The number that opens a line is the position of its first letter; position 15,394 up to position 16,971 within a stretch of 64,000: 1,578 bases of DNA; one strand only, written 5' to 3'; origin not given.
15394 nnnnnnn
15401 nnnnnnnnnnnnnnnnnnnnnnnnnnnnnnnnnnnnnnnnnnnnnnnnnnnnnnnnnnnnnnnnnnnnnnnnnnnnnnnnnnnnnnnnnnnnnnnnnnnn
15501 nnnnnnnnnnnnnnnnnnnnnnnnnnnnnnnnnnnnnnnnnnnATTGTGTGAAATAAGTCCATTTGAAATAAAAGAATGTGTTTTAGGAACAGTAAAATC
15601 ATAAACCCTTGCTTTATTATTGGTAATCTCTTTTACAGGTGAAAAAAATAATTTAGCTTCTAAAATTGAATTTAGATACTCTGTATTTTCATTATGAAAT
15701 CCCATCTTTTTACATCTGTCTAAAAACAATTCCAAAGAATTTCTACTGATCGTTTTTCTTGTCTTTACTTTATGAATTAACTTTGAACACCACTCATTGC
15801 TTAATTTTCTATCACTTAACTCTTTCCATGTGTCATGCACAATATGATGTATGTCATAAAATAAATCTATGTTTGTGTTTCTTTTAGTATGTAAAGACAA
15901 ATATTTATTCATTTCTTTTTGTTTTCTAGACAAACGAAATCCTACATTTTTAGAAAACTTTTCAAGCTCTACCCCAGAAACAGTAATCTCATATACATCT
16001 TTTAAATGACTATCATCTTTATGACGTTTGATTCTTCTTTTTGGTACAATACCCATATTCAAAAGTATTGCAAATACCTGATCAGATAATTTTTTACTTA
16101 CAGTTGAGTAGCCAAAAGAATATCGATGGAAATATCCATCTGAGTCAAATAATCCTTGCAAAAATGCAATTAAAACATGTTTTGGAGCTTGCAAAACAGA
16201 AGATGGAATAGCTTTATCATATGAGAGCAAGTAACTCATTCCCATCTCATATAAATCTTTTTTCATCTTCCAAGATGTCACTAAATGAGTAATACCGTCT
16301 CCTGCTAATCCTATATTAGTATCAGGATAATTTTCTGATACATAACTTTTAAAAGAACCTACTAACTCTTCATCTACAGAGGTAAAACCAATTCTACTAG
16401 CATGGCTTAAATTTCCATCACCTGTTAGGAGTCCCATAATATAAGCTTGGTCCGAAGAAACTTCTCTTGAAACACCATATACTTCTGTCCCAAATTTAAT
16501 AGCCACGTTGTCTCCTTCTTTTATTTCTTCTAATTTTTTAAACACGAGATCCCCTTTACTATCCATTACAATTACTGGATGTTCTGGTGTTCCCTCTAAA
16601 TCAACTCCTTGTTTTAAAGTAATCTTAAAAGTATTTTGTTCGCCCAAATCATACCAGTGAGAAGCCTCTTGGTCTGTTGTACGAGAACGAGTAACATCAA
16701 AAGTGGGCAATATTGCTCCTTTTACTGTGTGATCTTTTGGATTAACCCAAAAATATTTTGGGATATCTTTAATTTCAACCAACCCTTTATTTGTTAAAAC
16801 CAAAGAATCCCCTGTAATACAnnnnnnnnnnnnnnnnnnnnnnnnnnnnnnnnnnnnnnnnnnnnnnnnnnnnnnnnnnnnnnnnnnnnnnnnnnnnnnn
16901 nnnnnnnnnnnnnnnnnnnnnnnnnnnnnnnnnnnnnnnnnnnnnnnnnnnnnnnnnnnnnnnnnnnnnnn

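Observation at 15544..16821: Full-length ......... intein splitting the FtsH Walker-A P-loop (GTGK|C...HN|T)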

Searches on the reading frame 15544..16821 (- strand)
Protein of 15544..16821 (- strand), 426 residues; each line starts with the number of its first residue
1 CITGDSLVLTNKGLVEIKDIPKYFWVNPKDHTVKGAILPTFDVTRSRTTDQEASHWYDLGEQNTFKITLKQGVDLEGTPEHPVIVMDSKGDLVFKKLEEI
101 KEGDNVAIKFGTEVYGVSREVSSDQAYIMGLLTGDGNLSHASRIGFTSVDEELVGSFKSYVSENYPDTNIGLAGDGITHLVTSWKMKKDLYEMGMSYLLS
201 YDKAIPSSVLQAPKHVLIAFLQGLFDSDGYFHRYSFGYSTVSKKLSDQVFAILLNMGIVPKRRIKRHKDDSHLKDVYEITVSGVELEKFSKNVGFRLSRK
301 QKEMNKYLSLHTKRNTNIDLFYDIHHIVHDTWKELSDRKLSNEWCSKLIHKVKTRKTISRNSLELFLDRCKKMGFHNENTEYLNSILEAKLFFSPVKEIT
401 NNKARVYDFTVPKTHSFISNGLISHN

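Call 4: search_protein_families(library=pfam, proteins=[window:15544-16821:-], max_evalue=0.1)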
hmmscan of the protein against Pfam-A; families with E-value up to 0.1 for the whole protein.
window:15544-16821:- (426 aa): 4 families
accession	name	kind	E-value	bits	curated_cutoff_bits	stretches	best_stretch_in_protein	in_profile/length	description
PF14890.11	Intein_splicing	-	5.6e-18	65.7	35.8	1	41-426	26-155/155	Intein splicing domain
PF14528.11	LAGLIDADG_3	-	9.8e-16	58.2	22.5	1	217-294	3-82/82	LAGLIDADG-like domain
PF05204.19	Hom_end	-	2.5e-05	24.8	21.1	1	205-287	2-90/110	Homing endonuclease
PF14164.11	YqzH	-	0.064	13.7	30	0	297-330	26-60/64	YqzH-like protein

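Call 5: search_protein_families(library=ncbifam, proteins=[window:15544-16821:-], max_evalue=0.1)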
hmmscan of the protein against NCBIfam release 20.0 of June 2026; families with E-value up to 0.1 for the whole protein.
window:15544-16821:- (426 aa): 16 families
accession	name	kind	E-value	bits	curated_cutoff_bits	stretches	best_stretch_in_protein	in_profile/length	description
NF038098.1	GyrA_w_intein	exception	7.9e-30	103.5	1850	1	1-426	117-537/1232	intein-containing DNA gyrase subunit A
NF005852.0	PRK07773.1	equivalog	4.4e-26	91.4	780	1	42-426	431-826/886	replicative DNA helicase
NF006207.0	PRK08332.1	equivalog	3e-19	67.8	2400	2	53-323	371-589/1684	vitamin B12-dependent ribonucleotide reductase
NF003157.0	PRK04132.1-2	equivalog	4.9e-19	67.7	1103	1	1-321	50-366/864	replication factor C small subunit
NF011418.0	PRK14845.1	equivalog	7.1e-19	67.1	756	2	45-311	73-315/1049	translation initiation factor IF-2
NF003159.0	PRK04132.1-4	equivalog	3.2e-18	65.2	999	1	1-333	60-370/852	replication factor C small subunit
NF045703.1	rSAM_Tes_intein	exception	2.9e-12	45.2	1700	2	200-304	446-555/1040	tetraether lipid synthase Tes, intein-containing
NF003158.0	PRK04132.1-3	equivalog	5.9e-12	43.5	1750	2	1-325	62-355/1437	replication factor C small subunit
NF007072.0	PRK09519.1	equivalog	7.7e-12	44.4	1024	1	54-259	297-509/790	intein-containing recombinase RecA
NF011491.0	PRK14898.1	equivalog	1.2e-09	36.8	783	1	121-426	241-543/860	DNA-directed RNA polymerase subunit A''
TIGR01445.1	intein_Nterm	domain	8.8e-09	36.2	24.5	1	1-85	1-83/83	intein N-terminal splicing region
TIGR01443.1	intein_Cterm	domain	1.1e-07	31.9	15.6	1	406-426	2-23/24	intein C-terminal splicing region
NF011303.0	PRK14715.1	equivalog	8.1e-07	26.5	1585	2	143-319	1141-1330/1627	DNA-directed DNA polymerase II large subunit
NF038162.1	RtcB_rel_intein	exception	1.4e-06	26.6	1150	2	1-109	95-190/961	intein-containing RtcB family protein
NF011302.0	PRK14714.1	equivalog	0.044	11.3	1791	0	62-112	1007-1056/1350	DNA-directed DNA polymerase II large subunit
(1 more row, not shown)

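Call 6: search_solved_structures(query=window:15544-16821:-, max_evalue=0.01, show_alignments=2)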
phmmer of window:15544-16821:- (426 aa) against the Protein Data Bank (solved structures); distinct sequences matched with E-value up to 0.01: 11.
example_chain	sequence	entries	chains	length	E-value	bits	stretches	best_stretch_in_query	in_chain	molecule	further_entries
1dq3_A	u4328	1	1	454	1.3e-09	41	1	56-323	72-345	ENDONUCLEASE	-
6rpq_A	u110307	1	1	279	1.5e-05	27.6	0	388-426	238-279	Ubiquitin-like protein SMT3,1108aa long hypothetical cell division control protein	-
4e2u_A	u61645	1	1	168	3.6e-05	26.3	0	37-107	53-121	Pho radA intein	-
2lqm_A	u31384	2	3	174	4e-05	26.2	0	37-106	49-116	Pho radA intein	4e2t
2cw7_A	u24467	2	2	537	7.5e-05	25.3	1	194-259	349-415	Endonuclease PI-PkoII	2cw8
1am2_A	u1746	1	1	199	0.00049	22.6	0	52-109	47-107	MXE GYRA INTEIN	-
2imz_A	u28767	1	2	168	0.0011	21.4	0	381-426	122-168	Endonuclease PI-MtuI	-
3ifj_A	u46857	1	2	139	0.0053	19.2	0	389-426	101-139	Endonuclease PI-MtuI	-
2in0_A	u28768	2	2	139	0.0074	18.7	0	54-121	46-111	Endonuclease PI-MtuI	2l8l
4oz6_A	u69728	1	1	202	0.0087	18.5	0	52-109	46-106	Mxe gyrA intein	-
2keq_A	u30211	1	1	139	0.0098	18.3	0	50-115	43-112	DNA polymerase III alpha subunit, Nucleic acid binding OB-fold tRNA/helicase-type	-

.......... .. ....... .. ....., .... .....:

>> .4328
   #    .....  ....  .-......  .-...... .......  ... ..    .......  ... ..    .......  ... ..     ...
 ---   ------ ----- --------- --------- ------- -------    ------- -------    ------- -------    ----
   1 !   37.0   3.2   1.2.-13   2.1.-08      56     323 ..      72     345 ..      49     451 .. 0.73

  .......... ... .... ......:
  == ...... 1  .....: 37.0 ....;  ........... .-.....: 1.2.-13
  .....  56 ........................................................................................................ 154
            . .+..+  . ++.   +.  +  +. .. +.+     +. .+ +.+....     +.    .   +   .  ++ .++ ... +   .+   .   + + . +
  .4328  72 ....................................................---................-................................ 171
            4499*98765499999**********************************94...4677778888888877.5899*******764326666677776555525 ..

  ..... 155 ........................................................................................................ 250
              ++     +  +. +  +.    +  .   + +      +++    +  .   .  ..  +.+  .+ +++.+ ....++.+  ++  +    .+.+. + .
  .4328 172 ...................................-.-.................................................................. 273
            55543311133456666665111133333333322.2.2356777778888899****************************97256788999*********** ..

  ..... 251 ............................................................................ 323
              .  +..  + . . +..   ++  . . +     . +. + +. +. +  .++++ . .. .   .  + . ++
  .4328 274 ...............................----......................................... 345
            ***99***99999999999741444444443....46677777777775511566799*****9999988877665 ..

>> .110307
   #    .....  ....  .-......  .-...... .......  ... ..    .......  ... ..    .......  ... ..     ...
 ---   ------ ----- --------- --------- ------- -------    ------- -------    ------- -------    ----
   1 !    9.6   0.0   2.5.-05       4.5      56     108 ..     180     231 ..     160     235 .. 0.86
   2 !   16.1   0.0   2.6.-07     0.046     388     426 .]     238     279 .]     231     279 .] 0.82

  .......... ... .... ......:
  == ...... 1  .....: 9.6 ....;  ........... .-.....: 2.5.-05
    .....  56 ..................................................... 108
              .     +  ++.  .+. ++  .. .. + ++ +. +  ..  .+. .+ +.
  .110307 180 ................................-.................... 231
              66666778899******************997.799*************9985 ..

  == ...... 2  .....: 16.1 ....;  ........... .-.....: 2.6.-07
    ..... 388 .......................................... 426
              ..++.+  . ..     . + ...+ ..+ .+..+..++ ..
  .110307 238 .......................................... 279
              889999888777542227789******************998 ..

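Call 9: find_homologous_proteins(query=window:15544-16821:-, max_evalue=0.00001)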
Query window:15544-16821:- (426 aa): 31 proteins with E <= 0.00001 among 4134 candidates.
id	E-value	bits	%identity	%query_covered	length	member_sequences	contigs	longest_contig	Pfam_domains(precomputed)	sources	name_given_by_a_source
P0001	1.4e-153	530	59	100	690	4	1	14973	PF05204.20,PF06480.21,PF14528.12,PF00004.36,PF14890.12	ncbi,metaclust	ncbi:MAG: hypothetical protein UR31_C0021G0014, partial [Parcubacteria group bacterium GW2011_GWA2_3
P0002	6.9e-152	525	59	95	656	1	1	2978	PF06480.21,PF14528.12,PF14890.12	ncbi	-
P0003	8.6e-143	495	54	100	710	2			PF14528.12,PF00004.36,PF17862.8,PF01434.25,PF14890.12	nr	nr:AAA family ATPase [Pyrinomonadaceae bacterium]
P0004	3.5e-115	404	78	52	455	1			-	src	-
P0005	6.7e-106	373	51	82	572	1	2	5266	PF06480.21,PF14528.12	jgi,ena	-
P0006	1.5e-104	369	44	92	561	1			PF06480.21,PF14528.12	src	-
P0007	3.3e-82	295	39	95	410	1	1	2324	PF14528.12,PF14890.12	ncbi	ncbi:hypothetical protein COX09_02280, partial [Candidatus Beckwithbacteria bacterium CG23_combo_of_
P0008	8.9e-79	284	50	70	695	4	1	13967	PF14528.12,PF00004.36,PF17862.8,PF01434.25,PF14890.12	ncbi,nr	ncbi:MAG: ATP-dependent zinc metalloprotease FtsH [Candidatus Daviesbacteria bacterium GW2011_GWB1_3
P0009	9.1e-73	264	45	70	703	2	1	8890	PF05204.20,PF14528.12,PF00004.36,PF17862.8,PF01434.25,PF14890.12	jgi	-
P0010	5.7e-68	248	60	46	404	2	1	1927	PF06480.21,PF14890.12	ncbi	-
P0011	8.8e-67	244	47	58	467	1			PF06480.21,PF14528.12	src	-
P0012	1.3e-49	188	50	45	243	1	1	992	PF14528.12,PF00004.36,PF14890.12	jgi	jgi:intein/homing endonuclease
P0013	3.0e-49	186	37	71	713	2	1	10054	PF14528.12,PF00004.36,PF17862.8,PF01434.25,PF14890.12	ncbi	ncbi:MAG: AAA family ATPase, partial [Patescibacteria group bacterium]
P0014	2.1e-47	180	31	100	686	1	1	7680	PF05204.20,PF13604.13,PF14528.12,PF02562.23,PF14890.12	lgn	-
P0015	4.0e-47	179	30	100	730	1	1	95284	PF05204.20,PF14528.12,PF02562.23,PF14890.12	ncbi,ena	-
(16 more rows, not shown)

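Call 20: find_related_loci(query=A1, collection=genome_contigs, flank=4000)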
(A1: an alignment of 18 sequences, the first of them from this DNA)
Query A1 (426 aa) in genome_contigs; peptide patterns used: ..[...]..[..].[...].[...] (x = any residue, [..] = any of these).
599 stretches matched a pattern (row limit reached: there are more); 414 encode a relative of the query (tblastn E <= 1e-3); the best 80 are kept; 80 distinct loci.
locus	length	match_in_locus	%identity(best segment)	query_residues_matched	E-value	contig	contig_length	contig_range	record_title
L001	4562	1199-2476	58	1-426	5e-175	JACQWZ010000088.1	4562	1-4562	MAG: Candidatus Kuenenbacteria bacterium isolate NC_groundwater_1502_Pr4_B-0.1um_29_5 SR1-18-B1_scaffold_380637, whole g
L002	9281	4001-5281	57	1-426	3e-165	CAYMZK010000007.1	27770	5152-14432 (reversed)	MAG TPA_asm: uncultured Candidatus Saccharibacteria bacterium isolate SRP141376_co2_311 genome assembly, contig: NODE_37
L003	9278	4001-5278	55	1-426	2e-162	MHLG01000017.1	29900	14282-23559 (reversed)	MAG: Candidatus Liptonbacteria bacterium RIFOXYD1_FULL_36_11 rifoxyd1_full_scaffold_453, whole genome shotgun sequence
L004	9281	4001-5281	54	1-426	1e-158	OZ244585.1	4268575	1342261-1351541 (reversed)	MAG: Pyrinomonadaceae bacterium isolate e53adee5-76c1-4c20-97fc-feefa528e34f genome assembly, chromosome: 1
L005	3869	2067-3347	54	1-426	1e-160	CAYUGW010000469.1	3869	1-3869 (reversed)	MAG TPA_asm: uncultured Blastocatellaceae bacterium isolate SRP072547_co1_437 genome assembly, contig: NODE_56795_length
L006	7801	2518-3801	54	1-426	3e-154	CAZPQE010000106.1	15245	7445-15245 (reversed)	MAG TPA_asm: uncultured Clostridia bacterium isolate binchicken_co107_429 genome assembly, contig: NODE_9278_length_1524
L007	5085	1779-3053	53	1-426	1e-155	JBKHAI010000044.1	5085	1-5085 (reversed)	MAG: Candidatus Paceibacterota bacterium isolate D1M01_136 NODE_26299_length_5085_cov_41.104573, whole genome shotgun se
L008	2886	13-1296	53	1-426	5e-160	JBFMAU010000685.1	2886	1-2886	MAG: Acidobacteriota bacterium isolate MAG146 MAG146_685, whole genome shotgun sequence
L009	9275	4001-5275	55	1-426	3e-148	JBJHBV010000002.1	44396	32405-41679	MAG: Candidatus Vogelbacteria bacterium isolate SF2967_J5348.metabat2_refined.078 NODE_945_length_44396_cov_1.216404, wh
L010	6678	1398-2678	52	1-426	3e-148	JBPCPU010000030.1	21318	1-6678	MAG: Pyrinomonadaceae bacterium isolate TH_ant_mag_190 S1Ck127_9746573_flag_1_multi_21.0000_len_21318, whole genome shot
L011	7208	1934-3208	54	1-426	2e-145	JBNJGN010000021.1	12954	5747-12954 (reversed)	MAG: Patescibacteria group bacterium isolate Y22_30dBSe2.bin.84 NODE_2909_length_12954_cov_27.893038, whole genome shotg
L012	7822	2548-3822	54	1-426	2e-144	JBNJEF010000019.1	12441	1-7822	MAG: Patescibacteria group bacterium isolate Y23_14dBSe4.bin.91 NODE_4910_length_12441_cov_6.371739, whole genome shotgu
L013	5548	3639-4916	50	1-426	3e-143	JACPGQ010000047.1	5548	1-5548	MAG: Candidatus Levyibacteriota bacterium isolate NC_groundwater_392_Ag_B-0.1um_43_10 GD18-4_B1_scaffold_898175, whole g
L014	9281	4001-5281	50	1-426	8e-137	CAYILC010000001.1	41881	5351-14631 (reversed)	MAG TPA_asm: uncultured Pseudomonadales bacterium isolate ERP119705_co23_558 genome assembly, contig: NODE_656_length_41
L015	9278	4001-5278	48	1-426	7e-135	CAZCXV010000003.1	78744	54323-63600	MAG TPA_asm: uncultured Gammaproteobacteria bacterium isolate SRP062349_co2_267 genome assembly, contig: NODE_199_length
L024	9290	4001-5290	41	1-426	5e-87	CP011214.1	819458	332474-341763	MAG: Candidatus Woesebacteria bacterium GW2011_GWF1_31_35 chromosome, complete genome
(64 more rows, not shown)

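Call 27: predict_structure(alignment_id=A1)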
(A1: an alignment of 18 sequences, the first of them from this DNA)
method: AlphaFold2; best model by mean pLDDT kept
length: 426 residues; sequences in the alignment: 18
mean_pLDDT: 92.0   pTM: 0.91
mean pLDDT of the five models: 92.0, 90.9, 87.8, 87.7, 81.8
residues with pLDDT >= 90: 350; 70-90: 71; 50-70: 5; < 50: 0
segments of 3 or more residues with pLDDT < 50: none
pLDDT, mean of each block of 10 residues (from residue 1): 94 95 94 92 80 93 96 94 93 95 95 93 97 89 91 96 94 93 93 86 92 97 95 89 95 96 90 90 92 94 89 75 94 94 91 92 94 93 93 95 94 82 83
secondary structure, 60 per line:
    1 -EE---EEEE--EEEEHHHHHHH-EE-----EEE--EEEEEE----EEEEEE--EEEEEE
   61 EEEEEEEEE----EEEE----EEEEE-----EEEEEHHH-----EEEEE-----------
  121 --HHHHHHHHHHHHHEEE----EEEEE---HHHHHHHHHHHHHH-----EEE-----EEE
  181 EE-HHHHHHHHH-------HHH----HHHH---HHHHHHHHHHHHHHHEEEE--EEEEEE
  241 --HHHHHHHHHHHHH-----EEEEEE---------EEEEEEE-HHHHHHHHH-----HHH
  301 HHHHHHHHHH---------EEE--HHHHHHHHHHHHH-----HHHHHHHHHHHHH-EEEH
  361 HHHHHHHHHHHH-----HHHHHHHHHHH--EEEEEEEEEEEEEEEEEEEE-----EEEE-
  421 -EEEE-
elements in order: E7-10 E13-16 H17-23 E32-34 E37-42 E47-52 E55-69 E74-77 E82-86 E92-96 E105-109 H123-135 E136-138 E143-147 H151-164 E170-172 E178-182 H184-192 H207-210 H214-228 E229-232 E235-240 H243-255 E261-266 E276-282 H284-292 H298-310 E320-322 H325-337 H343-355 E357-359 H360-372 H378-388 E391-410 E416-419 E422-425

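Call 31: fold_search(model_id=the predicted structure, library=pdb)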
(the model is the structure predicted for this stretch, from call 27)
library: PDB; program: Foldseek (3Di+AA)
matches with E <= 10: 626; with E <= 0.001: 101
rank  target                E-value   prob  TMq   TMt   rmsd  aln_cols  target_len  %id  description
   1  1dq3                  5.1e-24  1.00  0.63  0.60   7.1       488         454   19  CRYSTAL STRUCTURE OF AN ARCHAEAL INTEIN-ENCODED HOMING ENDONUCLEASE PI-PFUI (released 2000-07-05)
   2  7qss                  6.0e-24  1.00  0.69  0.68   5.9       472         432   20  Crystal structure of homing endonuclease-associated TliVMA intein (C1A) (released 2022-03-30)
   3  7qsu                  4.6e-21  1.00  0.61  0.70   5.9       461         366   19  Crystal structure of homing endonuclease-associated TliVMA intein (C1A, d333-339) (released 2022-03-30)
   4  2cw7                  3.8e-19  1.00  0.68  0.55   5.9       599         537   14  Crystal structure of intein homing endonuclease II (released 2006-04-18)
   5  7qst                  1.4e-18  1.00  0.56  0.64   6.5       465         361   16  Crystal structure of homing endonuclease-associated PhoVMA intein (C1A) (released 2022-03-30)
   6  1lws_A                7.9e-12  1.00  0.44  0.44   9.9       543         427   13  Crystal structure of the intein homing endonuclease PI-SceI bound to its recognition sequence (released 2002-09-27)
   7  1ef0_A                7.9e-12  1.00  0.44  0.44  10.6       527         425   14  CRYSTAL STRUCTURE OF PI-SCEI MINIPRECURSOR (released 2000-06-07)
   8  1vde_B                1.6e-11  1.00  0.46  0.46   8.9       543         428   13  PI-SCEI, A HOMING ENDONUCLEASE WITH PROTEIN SPLICING ACTIVITY (released 1998-04-08)
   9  1jva_B                3.4e-11  1.00  0.46  0.45   9.7       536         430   13  CRYSTAL STRUCTURE OF THE VMA1-DERIVED ENDONUCLEASE BEARING THE N AND C EXTEIN PROPEPTIDES (released 2002-08-29)
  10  1um2_B                1.1e-10  1.00  0.44  0.44  10.3       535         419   13  Crystal Structure of the Vma1-Derived Endonuclease with the Ligated Extein Segment (released 2004-09-22)
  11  1vde_A                1.4e-10  1.00  0.45  0.45  10.3       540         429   14  PI-SCEI, A HOMING ENDONUCLEASE WITH PROTEIN SPLICING ACTIVITY (released 1998-04-08)
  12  1um2_A                2.2e-10  1.00  0.45  0.46  10.7       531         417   13  Crystal Structure of the Vma1-Derived Endonuclease with the Ligated Extein Segment (released 2004-09-22)
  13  1jva_A                2.6e-10  1.00  0.44  0.44  10.0       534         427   12  CRYSTAL STRUCTURE OF THE VMA1-DERIVED ENDONUCLEASE BEARING THE N AND C EXTEIN PROPEPTIDES (released 2002-08-29)
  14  1dfa                  2.7e-10  1.00  0.43  0.45   9.7       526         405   14  CRYSTAL STRUCTURE OF PI-SCEI IN C2 SPACE GROUP (released 1999-12-08)
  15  1lwt_A                4.3e-10  1.00  0.45  0.43   9.8       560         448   13  Crystal structure of the intein homing endonuclease PI-SceI bound to its substrate DNA (Ca2+ free) (released 2002-09-27)
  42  1am2                  5.3e-06  1.00  0.32  0.71   6.0       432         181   11  GYRA INTEIN FROM MYCOBACTERIUM XENOPI (released 1998-06-24)
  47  4oz6_A                6.6e-06  1.00  0.21  0.50   3.7       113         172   27  Structure of the Branched Intermediate in Protein Splicing (released 2014-05-14)
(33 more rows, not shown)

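Call 54: search_protein_representatives(protein=window:15544-16821:-)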
Query: 426 residues. Proteins with E-value up to 0.001 (for the whole library): 7570; up to 1e-10: 2779; up to 1e-30: 314. The best 150 are listed.
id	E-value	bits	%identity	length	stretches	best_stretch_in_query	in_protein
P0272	1.9e-204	696.0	70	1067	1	1-426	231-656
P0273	8.1e-129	446.8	47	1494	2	1-426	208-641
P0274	1.3e-119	416.5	47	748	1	1-426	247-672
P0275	3.0e-118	412.1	31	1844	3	1-426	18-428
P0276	1.4e-89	317.6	40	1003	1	1-426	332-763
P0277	2.6e-89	316.7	43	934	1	1-426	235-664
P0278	2.9e-87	310.0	41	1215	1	1-426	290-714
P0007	1.0e-82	295.0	41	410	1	16-419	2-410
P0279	5.1e-81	289.4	39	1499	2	1-426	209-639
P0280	2.5e-76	274.0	38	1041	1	1-426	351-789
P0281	4.9e-70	253.2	29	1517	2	51-426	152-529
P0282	3.0e-68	247.4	37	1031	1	1-426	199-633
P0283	1.1e-66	242.2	30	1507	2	52-426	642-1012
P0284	2.0e-65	238.1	37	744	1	1-426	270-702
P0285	3.3e-65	237.3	39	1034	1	1-426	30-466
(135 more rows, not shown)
